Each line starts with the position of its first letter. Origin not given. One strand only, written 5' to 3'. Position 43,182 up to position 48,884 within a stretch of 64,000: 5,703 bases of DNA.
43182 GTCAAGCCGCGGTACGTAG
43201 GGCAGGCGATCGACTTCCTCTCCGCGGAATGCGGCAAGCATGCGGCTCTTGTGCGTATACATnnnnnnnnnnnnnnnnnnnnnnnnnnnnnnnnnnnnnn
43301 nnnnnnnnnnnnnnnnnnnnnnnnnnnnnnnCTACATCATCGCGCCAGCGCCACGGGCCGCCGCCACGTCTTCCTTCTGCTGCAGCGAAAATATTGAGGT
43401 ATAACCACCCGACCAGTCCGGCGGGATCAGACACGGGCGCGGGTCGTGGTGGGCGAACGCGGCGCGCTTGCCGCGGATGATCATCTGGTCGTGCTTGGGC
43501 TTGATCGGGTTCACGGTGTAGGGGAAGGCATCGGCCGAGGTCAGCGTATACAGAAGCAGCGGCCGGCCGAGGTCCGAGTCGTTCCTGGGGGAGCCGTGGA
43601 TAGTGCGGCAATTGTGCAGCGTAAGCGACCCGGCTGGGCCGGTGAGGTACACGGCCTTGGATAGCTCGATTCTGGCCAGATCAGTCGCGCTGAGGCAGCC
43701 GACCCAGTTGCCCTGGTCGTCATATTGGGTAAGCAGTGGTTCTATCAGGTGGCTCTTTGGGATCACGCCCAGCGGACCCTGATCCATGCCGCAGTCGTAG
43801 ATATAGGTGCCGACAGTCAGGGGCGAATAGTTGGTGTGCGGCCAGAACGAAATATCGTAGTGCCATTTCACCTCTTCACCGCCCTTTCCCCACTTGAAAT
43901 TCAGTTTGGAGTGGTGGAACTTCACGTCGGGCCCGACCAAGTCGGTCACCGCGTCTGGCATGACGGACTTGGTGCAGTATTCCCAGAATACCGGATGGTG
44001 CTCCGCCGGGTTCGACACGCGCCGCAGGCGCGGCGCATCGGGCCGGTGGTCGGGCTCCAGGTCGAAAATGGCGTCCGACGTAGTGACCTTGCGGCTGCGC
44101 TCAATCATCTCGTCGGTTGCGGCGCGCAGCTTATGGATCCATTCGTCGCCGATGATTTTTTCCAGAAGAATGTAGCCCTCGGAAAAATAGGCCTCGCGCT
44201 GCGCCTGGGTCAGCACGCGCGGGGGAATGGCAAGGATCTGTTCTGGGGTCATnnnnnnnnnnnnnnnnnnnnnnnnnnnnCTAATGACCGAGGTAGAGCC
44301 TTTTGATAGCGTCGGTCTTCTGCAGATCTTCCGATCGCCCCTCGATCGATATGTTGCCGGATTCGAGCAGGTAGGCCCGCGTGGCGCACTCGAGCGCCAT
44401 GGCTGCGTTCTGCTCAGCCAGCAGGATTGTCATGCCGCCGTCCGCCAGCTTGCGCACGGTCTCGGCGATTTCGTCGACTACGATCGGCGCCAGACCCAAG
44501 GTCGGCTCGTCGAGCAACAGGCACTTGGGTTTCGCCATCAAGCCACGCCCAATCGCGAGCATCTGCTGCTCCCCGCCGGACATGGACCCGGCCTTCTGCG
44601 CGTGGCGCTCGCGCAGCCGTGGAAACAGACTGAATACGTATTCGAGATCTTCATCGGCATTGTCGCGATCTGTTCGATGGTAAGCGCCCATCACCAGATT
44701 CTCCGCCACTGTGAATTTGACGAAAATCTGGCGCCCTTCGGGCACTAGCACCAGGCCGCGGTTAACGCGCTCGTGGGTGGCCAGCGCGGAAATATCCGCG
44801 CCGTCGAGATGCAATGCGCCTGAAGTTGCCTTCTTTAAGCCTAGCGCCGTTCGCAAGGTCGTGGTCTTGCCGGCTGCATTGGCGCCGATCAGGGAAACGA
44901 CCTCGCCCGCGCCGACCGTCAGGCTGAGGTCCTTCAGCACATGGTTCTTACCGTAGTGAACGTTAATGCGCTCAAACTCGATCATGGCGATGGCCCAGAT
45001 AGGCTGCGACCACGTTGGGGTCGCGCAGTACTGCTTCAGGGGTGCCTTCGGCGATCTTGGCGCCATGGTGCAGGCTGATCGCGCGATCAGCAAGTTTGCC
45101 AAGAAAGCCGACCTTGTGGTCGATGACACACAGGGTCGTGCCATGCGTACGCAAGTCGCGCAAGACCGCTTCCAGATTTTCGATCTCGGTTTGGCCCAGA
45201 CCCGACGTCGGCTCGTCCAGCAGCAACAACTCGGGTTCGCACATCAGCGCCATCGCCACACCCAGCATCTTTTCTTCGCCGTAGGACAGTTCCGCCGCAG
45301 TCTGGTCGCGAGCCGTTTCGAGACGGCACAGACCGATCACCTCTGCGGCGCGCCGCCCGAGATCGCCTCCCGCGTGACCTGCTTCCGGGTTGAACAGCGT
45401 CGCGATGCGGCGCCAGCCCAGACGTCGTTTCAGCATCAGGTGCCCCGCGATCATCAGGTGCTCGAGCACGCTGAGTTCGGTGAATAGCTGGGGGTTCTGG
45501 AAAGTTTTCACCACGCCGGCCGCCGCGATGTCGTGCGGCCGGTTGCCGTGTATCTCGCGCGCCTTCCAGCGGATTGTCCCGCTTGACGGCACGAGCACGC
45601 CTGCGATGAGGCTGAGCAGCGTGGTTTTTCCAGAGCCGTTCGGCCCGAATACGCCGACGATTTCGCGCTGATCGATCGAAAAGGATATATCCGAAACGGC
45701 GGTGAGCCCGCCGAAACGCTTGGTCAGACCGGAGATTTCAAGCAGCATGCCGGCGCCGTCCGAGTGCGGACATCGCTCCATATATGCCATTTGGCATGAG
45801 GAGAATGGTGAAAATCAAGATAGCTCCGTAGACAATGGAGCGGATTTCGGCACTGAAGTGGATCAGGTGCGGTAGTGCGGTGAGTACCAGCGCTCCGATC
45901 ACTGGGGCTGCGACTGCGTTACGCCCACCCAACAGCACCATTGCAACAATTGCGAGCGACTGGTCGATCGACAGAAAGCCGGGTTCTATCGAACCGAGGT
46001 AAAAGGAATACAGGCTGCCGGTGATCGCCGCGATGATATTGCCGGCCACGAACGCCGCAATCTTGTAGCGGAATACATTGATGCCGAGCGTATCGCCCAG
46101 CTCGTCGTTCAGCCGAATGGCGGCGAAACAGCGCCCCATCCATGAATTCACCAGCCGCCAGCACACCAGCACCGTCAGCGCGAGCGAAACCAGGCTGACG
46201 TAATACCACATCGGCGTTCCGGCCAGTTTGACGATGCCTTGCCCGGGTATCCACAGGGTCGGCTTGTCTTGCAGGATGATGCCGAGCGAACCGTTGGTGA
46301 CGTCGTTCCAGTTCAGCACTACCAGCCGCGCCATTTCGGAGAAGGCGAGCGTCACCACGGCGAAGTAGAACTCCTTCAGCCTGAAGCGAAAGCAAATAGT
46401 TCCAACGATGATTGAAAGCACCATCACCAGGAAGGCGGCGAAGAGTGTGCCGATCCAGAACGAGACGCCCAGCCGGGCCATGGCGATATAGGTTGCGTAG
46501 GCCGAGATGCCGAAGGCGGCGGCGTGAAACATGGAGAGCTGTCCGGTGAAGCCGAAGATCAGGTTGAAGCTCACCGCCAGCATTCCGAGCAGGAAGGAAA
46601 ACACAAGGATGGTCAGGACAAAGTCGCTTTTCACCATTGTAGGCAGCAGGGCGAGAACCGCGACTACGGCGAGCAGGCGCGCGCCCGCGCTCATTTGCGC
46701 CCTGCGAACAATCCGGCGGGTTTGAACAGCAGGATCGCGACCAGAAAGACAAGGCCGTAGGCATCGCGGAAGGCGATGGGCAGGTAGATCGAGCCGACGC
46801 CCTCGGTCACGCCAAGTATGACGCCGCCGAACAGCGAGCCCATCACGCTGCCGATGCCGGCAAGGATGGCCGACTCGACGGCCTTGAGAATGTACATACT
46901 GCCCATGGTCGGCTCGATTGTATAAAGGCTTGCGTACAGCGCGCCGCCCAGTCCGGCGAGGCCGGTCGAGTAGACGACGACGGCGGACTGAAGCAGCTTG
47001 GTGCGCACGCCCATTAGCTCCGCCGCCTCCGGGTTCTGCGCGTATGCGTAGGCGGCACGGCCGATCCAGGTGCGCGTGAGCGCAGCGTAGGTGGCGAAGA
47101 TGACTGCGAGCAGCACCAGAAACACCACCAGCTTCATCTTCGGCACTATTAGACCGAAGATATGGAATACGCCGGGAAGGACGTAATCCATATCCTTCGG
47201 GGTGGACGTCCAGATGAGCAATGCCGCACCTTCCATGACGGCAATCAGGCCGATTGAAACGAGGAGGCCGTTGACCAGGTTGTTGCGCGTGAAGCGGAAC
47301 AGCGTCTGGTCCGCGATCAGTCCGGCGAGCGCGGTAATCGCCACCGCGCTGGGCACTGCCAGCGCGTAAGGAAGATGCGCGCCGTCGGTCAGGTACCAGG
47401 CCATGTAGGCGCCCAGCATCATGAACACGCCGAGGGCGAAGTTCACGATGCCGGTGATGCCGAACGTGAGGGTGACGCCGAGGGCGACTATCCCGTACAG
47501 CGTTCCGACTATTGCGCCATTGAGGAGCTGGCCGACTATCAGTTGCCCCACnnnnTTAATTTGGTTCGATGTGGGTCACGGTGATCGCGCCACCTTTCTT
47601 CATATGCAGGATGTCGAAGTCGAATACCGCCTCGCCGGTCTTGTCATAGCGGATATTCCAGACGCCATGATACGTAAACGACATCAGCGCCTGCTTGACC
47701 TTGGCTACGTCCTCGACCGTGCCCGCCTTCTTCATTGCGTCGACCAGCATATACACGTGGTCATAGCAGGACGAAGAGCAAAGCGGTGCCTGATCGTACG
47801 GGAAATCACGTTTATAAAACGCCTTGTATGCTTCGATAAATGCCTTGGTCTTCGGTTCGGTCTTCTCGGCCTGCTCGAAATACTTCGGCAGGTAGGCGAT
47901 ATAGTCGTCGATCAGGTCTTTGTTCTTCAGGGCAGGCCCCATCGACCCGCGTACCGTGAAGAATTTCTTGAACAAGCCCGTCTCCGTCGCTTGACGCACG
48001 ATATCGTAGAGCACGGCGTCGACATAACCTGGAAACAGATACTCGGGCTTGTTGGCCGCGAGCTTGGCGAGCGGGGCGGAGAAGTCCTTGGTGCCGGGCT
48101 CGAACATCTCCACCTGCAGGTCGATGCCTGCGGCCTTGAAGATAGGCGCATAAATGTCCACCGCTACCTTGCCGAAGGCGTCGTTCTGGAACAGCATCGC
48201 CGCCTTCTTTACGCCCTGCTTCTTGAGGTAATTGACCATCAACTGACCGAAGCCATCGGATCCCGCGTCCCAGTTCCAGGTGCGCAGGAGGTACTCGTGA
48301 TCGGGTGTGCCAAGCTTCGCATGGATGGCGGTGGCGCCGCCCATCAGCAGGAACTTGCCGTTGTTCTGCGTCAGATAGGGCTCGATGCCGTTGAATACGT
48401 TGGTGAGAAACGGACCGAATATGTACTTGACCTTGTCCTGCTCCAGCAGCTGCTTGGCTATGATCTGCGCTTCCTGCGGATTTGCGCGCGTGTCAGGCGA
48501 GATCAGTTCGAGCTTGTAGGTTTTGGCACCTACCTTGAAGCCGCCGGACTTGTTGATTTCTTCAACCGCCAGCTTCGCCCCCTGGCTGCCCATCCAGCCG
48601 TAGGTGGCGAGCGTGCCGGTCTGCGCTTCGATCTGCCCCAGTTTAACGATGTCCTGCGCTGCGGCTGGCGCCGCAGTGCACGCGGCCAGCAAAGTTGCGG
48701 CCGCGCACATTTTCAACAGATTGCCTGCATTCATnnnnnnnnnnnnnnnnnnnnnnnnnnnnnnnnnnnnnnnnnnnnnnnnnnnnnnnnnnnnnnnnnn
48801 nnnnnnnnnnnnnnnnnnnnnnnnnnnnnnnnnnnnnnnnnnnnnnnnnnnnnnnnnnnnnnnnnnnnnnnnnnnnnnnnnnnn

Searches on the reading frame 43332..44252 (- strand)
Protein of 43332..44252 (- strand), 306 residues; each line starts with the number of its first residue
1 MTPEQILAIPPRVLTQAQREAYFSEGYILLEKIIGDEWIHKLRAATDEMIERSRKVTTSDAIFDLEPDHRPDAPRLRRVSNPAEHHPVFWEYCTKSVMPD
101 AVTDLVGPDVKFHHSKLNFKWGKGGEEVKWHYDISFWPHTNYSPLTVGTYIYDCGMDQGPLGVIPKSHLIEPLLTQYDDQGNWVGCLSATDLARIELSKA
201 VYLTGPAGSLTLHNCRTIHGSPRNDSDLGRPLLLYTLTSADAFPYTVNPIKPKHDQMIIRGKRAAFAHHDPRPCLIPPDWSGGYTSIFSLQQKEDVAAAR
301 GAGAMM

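Call 4: search_protein_families(library=pfam, proteins=[window:43332-44252:-])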
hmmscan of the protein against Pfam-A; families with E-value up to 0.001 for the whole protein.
window:43332-44252:- (306 aa): 1 family
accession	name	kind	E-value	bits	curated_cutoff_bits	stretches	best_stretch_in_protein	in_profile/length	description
PF05721.19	PhyH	-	5.3e-23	82.8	22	1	25-230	4-211/213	Phytanoyl-CoA dioxygenase (PhyH)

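Call 7: search_protein_families(library=ncbifam, proteins=[window:43332-44252:-], max_evalue=0.001)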
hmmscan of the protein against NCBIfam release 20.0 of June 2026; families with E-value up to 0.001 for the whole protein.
window:43332-44252:- (306 aa): 1 family
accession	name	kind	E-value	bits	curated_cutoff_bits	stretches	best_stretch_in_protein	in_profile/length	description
TIGR02408.1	ectoine_ThpD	equivalog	8.9e-14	51.5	336.5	1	14-233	17-243/277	ectoine hydroxylase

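Call 50: search_solved_structures(query=window:43332-44252:-, max_evalue=0.001)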
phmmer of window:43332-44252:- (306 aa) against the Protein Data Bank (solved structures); distinct sequences matched with E-value up to 0.001: 10.
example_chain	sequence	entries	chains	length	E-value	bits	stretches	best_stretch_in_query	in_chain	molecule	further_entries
3emr_A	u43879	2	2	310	2.3e-12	49.9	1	14-235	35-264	EctD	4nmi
4mhr_A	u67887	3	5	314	1.4e-11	47.4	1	16-254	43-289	Ectoine hydroxylase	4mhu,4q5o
5nch_A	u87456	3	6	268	2.3e-11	46.6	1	14-251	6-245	Leucine hydroxylase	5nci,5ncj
7dzz_A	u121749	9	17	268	4.9e-09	39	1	10-241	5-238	Phytanoyl-CoA dioxygenase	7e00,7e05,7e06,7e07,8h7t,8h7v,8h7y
7e01_A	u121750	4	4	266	6.9e-09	38.5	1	12-241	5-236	Phytanoyl-CoA dioxygenase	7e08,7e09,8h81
7dt0_A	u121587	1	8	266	1.2e-07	34.4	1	12-241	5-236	Phytanoyl-CoA dioxygenase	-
4xab_A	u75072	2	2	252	2.9e-06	29.9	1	16-241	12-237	EvdO2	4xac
2a1x_A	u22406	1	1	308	3.3e-06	29.7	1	9-243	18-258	Phytanoyl-CoA dioxygenase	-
5epa_A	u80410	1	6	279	0.00024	23.6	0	20-232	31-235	SnoK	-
6zyk_A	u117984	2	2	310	0.00079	21.9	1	97-262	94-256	Monooxygenase | Uncharacterized protein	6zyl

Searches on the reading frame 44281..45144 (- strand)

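Call 4: search_protein_families(library=pfam, proteins=[window:44281-45144:-])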
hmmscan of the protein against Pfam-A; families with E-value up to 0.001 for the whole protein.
window:44281-45144:- (287 aa): 2 families
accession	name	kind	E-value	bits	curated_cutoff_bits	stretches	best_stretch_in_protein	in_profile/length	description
PF00005.33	ABC_tran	-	5.9e-28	98.6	25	1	70-215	1-136/137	ABC transporter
PF13304.12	AAA_21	-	3.7e-07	31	27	0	180-242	230-295/304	AAA domain, putative AbiEii toxin, Type IV TA system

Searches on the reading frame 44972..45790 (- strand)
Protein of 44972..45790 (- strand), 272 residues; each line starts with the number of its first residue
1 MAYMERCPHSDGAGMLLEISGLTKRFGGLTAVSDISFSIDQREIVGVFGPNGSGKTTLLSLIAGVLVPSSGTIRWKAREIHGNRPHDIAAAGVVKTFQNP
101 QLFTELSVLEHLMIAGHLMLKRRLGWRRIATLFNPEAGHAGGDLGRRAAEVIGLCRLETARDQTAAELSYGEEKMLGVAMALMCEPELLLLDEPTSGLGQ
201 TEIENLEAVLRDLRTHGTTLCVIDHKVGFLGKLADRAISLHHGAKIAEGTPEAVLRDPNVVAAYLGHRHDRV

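Call 4: search_protein_families(library=pfam, proteins=[window:44972-45790:-])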
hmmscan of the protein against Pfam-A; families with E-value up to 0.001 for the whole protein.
window:44972-45790:- (272 aa): 6 families
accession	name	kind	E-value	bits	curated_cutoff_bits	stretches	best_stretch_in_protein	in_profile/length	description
PF00005.33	ABC_tran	-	2.4e-30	106.3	25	1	33-196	2-137/137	ABC transporter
PF12399.14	BCA_ABC_TP_C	-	5.3e-11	42.3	25.5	1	245-270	2-27/27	Branched-chain amino acid ATP-binding cassette transporter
PF13304.12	AAA_21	-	8.2e-10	39.7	27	1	44-100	1-69/304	AAA domain, putative AbiEii toxin, Type IV TA system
PF02463.25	SMC_N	-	1.5e-05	25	40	1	42-231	24-203/220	RecF/RecN/SMC N terminal domain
PF13555.12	AAA_29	-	0.00017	21.7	27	1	37-70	17-50/61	P-loop containing region of AAA domain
PF13476.12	AAA_23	-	0.00029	22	27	1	35-67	15-44/201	AAA domain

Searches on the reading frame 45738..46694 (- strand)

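Call 4: search_protein_families(library=pfam, proteins=[window:45738-46694:-])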
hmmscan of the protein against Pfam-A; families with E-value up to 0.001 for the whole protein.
window:45738-46694:- (318 aa): 1 family
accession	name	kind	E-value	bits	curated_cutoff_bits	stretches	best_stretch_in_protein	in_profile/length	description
PF02653.21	BPD_transp_2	-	2.2e-35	122.6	26.8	1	26-296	2-268/269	Branched-chain amino acid transport system / permease component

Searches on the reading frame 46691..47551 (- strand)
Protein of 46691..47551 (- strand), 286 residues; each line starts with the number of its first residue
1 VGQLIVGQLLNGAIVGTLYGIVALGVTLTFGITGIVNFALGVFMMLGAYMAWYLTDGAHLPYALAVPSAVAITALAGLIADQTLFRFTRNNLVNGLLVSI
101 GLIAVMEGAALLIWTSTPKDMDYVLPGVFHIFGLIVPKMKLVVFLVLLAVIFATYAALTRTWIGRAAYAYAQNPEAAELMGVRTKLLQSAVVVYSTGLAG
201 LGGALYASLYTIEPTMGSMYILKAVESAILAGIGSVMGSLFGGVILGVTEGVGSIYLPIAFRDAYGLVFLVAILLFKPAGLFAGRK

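Call 4: search_protein_families(library=pfam, proteins=[window:46691-47551:-])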
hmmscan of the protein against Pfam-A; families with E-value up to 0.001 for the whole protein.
window:46691-47551:- (286 aa): 1 family
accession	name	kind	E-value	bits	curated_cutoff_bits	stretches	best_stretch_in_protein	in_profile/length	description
PF02653.21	BPD_transp_2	-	6.1e-41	140.8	26.8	1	9-276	2-267/269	Branched-chain amino acid transport system / permease component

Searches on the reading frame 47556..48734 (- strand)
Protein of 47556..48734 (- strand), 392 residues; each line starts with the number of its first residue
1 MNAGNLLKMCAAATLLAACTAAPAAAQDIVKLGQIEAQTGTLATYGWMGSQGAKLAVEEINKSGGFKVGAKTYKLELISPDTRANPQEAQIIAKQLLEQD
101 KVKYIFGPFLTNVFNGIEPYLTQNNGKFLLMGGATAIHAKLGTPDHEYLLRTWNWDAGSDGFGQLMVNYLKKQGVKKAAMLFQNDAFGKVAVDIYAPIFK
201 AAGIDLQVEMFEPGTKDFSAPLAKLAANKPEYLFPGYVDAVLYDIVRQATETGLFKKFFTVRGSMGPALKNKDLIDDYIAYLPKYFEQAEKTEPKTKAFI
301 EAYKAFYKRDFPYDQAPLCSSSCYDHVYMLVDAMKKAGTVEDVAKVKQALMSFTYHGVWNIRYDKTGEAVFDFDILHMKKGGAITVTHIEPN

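Call 4: search_protein_families(library=pfam, proteins=[window:47556-48734:-])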
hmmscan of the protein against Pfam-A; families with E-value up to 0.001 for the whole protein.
window:47556-48734:- (392 aa): 3 families
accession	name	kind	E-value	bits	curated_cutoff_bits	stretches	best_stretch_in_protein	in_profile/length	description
PF13458.12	Peripla_BP_6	-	1.5e-48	166.6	31.7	1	30-382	2-342/343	Periplasmic binding protein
PF13433.12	Peripla_BP_5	-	9.3e-18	64.9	27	2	31-115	2-82/363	Periplasmic binding protein domain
PF01094.35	ANF_receptor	-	4e-12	46.3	25.4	1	52-380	5-352/353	Receptor family ligand binding region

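Call 7: search_protein_families(library=ncbifam, proteins=[window:47556-48734:-], max_evalue=0.001)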
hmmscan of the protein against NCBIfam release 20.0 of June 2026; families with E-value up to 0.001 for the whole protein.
window:47556-48734:- (392 aa): 3 families
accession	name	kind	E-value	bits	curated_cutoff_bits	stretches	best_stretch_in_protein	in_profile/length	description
NF011933.0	PRK15404.1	subfamily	2e-27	96.2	477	1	13-385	11-367/370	high-affinity branched-chain amino acid ABC transporter substrate-binding protein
TIGR03407.1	urea_ABC_UrtA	exception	1.4e-16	60.4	492.75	2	30-126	1-93/361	urea ABC transporter substrate-binding protein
TIGR03669.1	urea_ABC_arch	equivalog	3.6e-15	55.8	494.8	1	30-347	1-302/375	urea ABC transporter substrate-binding protein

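Call 48: search_solved_structures(query=window:47556-48734:-, max_evalue=0.00001)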
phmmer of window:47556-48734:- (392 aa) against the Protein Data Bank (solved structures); distinct sequences matched with E-value up to 0.00001: 22.
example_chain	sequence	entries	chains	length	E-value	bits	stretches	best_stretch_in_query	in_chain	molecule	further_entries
2lbp_A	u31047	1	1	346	2.3e-18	69.7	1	29-383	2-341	LEUCINE-BINDING PROTEIN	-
1usg_A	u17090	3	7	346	5.1e-18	68.6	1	29-383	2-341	LEUCINE-SPECIFIC BINDING PROTEIN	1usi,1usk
4n0q_A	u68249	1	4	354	2.2e-17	66.5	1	30-378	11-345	Leu/Ile/Val-binding protein homolog 3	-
4gnr_A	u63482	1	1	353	2e-16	63.4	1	28-342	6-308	ABC transporter substrate-binding protein-branched chain amino acid transport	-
1z15_A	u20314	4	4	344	1.1e-13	54.4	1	30-305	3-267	Leu/Ile/Val-binding protein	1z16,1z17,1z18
8tg1_A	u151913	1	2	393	1.9e-13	53.5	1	25-356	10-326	Extracellular ligand-binding receptor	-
4ey3_A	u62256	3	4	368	2.5e-13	53.1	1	26-344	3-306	Twin-arginine translocation pathway signal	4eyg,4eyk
2liv_A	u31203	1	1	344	3.9e-13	52.5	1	30-305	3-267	LEUCINE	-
3td9_A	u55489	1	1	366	4.7e-12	48.9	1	28-384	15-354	Branched chain amino acid ABC transporter, periplasmic amino acid-binding protein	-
7s6e_A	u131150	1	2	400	6.2e-11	45.3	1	27-111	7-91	Urea ABC transporter, periplasmic urea-binding protein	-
4obb_A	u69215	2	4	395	8.2e-11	44.9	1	26-347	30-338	Amino acid/amide ABC transporter substrate-binding protein, HAAT family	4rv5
4nqr_A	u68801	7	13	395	1.3e-10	44.3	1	26-347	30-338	Amino acid/amide ABC transporter substrate-binding protein, HAAT family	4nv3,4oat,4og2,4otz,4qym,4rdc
8z0g_A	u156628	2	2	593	1.4e-10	44.1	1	39-305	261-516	Leu/Ile/Val-binding protein,Leu/Ile/Val-binding protein,mNeonGreen | NeIle,Leu/Ile/Val-binding protein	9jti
7s6f_A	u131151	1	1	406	3.9e-10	42.6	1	20-119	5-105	Putative urea ABC transporter, urea binding protein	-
3ip5_A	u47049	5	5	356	8.3e-10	41.6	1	38-388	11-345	ABC transporter, substrate binding protein (Amino acid)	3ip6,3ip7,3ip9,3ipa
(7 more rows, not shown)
